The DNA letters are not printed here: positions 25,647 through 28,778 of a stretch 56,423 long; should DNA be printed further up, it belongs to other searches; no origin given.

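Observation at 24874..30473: Uncharacterised Tat-exported molybdoenzyme operon (B-A-chaperone-C order, both A and B with twin-arginine signals)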

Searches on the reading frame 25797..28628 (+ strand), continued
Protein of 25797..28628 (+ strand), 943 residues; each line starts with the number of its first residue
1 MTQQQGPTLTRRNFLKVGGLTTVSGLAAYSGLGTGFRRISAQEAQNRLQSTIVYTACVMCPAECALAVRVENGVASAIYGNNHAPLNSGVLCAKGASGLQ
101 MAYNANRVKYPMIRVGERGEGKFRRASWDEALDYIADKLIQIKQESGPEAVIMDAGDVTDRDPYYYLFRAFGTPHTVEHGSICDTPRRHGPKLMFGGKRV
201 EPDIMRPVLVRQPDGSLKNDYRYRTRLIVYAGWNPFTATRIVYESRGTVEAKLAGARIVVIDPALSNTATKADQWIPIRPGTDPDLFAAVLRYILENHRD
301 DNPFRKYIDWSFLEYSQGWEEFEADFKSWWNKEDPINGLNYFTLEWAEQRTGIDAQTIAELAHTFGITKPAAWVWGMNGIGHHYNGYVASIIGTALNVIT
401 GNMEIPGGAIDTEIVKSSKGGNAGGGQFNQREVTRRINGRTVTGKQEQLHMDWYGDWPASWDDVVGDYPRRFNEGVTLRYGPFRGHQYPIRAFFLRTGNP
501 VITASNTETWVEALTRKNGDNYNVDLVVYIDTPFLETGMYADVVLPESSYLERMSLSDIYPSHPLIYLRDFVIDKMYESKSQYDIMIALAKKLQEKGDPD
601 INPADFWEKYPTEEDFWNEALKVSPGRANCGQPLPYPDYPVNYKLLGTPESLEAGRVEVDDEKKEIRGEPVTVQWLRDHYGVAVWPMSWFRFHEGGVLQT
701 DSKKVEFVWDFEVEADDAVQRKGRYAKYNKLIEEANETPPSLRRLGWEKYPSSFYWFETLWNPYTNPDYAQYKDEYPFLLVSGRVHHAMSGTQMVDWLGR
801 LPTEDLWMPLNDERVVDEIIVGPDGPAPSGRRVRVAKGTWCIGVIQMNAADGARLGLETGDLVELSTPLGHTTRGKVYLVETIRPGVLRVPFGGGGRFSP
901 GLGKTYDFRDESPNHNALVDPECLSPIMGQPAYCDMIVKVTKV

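Call 24: find_related_loci(query=A1, collection=genome_contigs, flank=10000)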
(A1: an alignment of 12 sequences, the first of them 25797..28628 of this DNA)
Query A1 (943 aa) in genome_contigs; peptide patterns used: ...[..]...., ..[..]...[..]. (x = any residue, [..] = any of these).
184 stretches matched a pattern; 112 encode a relative of the query (tblastn E <= 1e-3); the best 80 are kept; 80 distinct loci.
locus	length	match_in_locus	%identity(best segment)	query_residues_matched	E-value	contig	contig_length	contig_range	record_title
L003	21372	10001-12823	89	2-943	0e+0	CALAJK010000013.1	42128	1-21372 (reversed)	MAG: uncultured Anaerolineae bacterium isolate L1_Bin_METABAT__196_1 genome assembly, contig: c_000001744335, whole geno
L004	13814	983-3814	79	1-943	0e+0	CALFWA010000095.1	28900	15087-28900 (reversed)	MAG: uncultured Caldilinea sp. isolate H1_Bin_METABAT__114_1 genome assembly, contig: c_000000147284, whole genome shotg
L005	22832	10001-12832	79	1-943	0e+0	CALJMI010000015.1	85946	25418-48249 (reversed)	MAG: uncultured Caldilinea sp. isolate N1_Bin_METABAT__52_1 genome assembly, contig: c_000000863743, whole genome shotgu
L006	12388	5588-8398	80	9-943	0e+0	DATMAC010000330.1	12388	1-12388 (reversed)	MAG TPA_asm: Thermoflexus sp. isolate SMAG_U13315 k141_499106, whole genome shotgun sequence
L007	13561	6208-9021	79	8-943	0e+0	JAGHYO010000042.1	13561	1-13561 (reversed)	MAG: Thermoflexus sp. isolate 629H.11 NODE_758_length_13561_cov_19.818673, whole genome shotgun sequence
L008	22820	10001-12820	79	1-943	0e+0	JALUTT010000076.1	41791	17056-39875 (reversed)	MAG: Anaerolineae bacterium isolate 128-326_maxbin2_scaf2bin.035 128-326_scaffold_323_c1, whole genome shotgun sequence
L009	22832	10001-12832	79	1-943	0e+0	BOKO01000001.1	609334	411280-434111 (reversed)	MAG: Chloroflexota bacterium BroJett021 DNA, sequence01, whole genome shotgun sequence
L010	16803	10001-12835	77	1-943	0e+0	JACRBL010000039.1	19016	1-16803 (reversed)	MAG: Chloroflexi bacterium isolate NC_groundwater_1619_Pr3_B-0.1um_56_27 SR-2_scaffold_141_2129207, whole genome shotgun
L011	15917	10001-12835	77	1-943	0e+0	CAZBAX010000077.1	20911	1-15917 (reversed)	MAG TPA_asm: uncultured Anaerolinea sp. isolate SRP287051_co2_135 genome assembly, contig: NODE_4977_length_20911_cov_24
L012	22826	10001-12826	77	2-943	0e+0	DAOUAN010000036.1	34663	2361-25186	MAG TPA_asm: Anaerolineales bacterium isolate H64_669 k137_4335, whole genome shotgun sequence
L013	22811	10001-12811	78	9-943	0e+0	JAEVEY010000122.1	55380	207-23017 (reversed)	MAG: Candidatus Thermoflexus sinensis isolate QQ.bin.28 NODE_938_length_55380_cov_38.0878, whole genome shotgun sequence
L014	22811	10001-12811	78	9-943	0e+0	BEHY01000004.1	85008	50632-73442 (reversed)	Candidatus Thermoflexus japonica DNA, contig: NODE_119_4, isolate: HRbin22, whole genome shotgun sequence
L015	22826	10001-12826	77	2-943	0e+0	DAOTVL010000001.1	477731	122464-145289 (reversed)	MAG TPA_asm: Anaerolineales bacterium isolate H11_54 k163_2340, whole genome shotgun sequence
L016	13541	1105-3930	76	2-943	0e+0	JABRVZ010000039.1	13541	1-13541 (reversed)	MAG: Chloroflexota bacterium isolate MAG-07r c_000000001019, whole genome shotgun sequence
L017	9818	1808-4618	77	9-943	0e+0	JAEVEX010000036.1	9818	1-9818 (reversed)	MAG: Candidatus Thermoflexus tengchongensis isolate QQ.bin.20 NODE_7717_length_9818_cov_10.2321, whole genome shotgun se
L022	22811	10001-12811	68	1-943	0e+0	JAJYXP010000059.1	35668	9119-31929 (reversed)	MAG: Proteobacteria bacterium isolate FK3.bin53 NODE_2230_length_35668_cov_29.010861, whole genome shotgun sequence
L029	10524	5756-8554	78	1-936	0e+0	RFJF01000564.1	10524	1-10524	MAG: Chloroflexi bacterium isolate J095 k99_960858, whole genome shotgun sequence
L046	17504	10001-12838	57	9-943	0e+0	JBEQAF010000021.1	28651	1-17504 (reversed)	MAG: bacterium isolate 03V1_S199.semibin_refined.073 NODE_1074_length_28651_cov_1.648051, whole genome shotgun sequence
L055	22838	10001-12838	56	9-943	0e+0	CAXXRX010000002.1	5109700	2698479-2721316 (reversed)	MAG: Desulfocapsaceae bacterium isolate 1aa78899-e997-4579-a1ce-6e823d9c38b0 genome assembly, contig: contig_2, whole ge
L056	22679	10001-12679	58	52-943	0e+0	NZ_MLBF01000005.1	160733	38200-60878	Desulfosporosinus metallidurans strain OL contig00005, whole genome shotgun sequence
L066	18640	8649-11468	56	9-937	0e+0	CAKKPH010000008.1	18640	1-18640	Thermodesulfovibrionales bacterium isolate Hainich-H32-bin144-1 genome assembly, contig: H32-bin144_1_Hain_PNK108_H32_02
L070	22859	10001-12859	56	9-943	0e+0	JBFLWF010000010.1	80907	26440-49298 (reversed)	MAG: Nitrospirota bacterium isolate MAG025 MAG025_10, whole genome shotgun sequence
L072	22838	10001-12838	57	9-943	0e+0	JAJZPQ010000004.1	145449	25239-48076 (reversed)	MAG: Proteobacteria bacterium isolate SKS1.bin129 NODE_134_length_145449_cov_6.201422, whole genome shotgun sequence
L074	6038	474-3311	57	9-943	0e+0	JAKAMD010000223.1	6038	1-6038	MAG: Proteobacteria bacterium isolate WY5.bin155 NODE_25687_length_6038_cov_1.506852, whole genome shotgun sequence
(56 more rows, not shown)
